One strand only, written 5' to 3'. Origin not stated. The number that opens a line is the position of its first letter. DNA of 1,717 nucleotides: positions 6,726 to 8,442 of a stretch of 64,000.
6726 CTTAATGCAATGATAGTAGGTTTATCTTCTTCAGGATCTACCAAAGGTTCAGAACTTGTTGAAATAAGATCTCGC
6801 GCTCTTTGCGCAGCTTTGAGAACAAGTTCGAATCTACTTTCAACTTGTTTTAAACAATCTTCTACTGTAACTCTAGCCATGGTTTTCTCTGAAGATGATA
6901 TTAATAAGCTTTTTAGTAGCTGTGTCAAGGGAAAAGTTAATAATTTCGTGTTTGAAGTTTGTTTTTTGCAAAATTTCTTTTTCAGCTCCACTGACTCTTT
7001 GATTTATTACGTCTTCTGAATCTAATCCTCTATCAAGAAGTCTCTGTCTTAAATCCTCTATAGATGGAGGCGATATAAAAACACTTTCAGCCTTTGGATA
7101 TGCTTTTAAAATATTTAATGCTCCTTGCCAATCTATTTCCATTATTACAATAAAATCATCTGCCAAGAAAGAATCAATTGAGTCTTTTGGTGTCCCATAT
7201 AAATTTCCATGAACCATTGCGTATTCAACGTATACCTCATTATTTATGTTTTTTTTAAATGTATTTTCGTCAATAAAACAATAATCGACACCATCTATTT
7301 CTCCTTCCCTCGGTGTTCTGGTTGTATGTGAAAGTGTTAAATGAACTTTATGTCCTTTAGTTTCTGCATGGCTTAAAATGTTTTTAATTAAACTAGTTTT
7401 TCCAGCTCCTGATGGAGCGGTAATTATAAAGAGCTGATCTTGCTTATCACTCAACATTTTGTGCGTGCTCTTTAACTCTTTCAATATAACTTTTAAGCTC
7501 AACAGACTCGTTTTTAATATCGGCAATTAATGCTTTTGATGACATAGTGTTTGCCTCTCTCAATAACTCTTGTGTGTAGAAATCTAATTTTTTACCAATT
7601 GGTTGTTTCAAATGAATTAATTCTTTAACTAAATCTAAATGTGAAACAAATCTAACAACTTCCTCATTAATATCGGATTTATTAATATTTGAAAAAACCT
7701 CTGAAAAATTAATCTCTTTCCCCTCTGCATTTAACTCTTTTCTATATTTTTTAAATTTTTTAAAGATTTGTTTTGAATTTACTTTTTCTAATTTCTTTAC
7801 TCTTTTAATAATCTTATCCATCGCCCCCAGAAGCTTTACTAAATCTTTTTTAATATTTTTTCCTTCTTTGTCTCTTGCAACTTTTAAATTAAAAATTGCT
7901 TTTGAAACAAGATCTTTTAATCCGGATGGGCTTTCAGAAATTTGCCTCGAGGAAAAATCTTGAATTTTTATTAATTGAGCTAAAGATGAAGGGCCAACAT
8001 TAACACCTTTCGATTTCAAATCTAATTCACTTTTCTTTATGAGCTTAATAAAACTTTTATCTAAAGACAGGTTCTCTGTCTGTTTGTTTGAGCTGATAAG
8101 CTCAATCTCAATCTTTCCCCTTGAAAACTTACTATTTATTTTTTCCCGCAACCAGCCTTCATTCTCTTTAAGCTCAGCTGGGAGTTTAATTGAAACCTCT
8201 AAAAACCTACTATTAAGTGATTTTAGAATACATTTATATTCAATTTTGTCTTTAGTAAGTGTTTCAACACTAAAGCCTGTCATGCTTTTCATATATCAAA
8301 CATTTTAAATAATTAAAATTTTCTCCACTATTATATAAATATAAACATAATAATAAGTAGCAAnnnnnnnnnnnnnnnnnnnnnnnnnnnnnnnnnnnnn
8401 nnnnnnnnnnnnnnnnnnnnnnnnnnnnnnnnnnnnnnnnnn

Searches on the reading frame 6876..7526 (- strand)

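Call 47: search_protein_families(library=pfam, proteins=[window:6876-7526:-], max_evalue=0.00001)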
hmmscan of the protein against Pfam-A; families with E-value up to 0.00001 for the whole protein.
window:6876-7526:- (217 aa): 1 family
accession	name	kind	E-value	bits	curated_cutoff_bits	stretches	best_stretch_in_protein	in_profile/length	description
PF00625.27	Guanylate_kin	-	3.4e-41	141.4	25.2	1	31-212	3-180/182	Guanylate kinase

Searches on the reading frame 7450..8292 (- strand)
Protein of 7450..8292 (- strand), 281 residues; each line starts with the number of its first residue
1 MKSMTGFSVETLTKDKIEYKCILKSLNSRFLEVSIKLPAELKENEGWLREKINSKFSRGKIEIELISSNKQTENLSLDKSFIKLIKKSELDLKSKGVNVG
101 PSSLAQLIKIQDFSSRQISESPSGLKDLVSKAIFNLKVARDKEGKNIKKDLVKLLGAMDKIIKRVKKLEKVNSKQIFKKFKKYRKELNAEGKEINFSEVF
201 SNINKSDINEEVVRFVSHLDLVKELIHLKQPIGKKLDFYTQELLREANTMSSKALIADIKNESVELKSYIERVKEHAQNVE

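Call 47: search_protein_families(library=pfam, proteins=[window:7450-8292:-], max_evalue=0.00001)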
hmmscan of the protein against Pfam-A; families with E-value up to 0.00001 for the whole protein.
window:7450-8292:- (281 aa): 2 families
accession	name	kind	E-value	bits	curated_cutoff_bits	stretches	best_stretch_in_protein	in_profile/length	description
PF08340.16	YicC-like_C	-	3e-26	92.3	27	1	165-281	5-120/120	Endoribonuclease YicC-like, C-terminal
PF03755.18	YicC-like_N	-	1.6e-24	87.4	25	1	1-148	1-155/156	Endoribonuclease YicC-like, N-terminal region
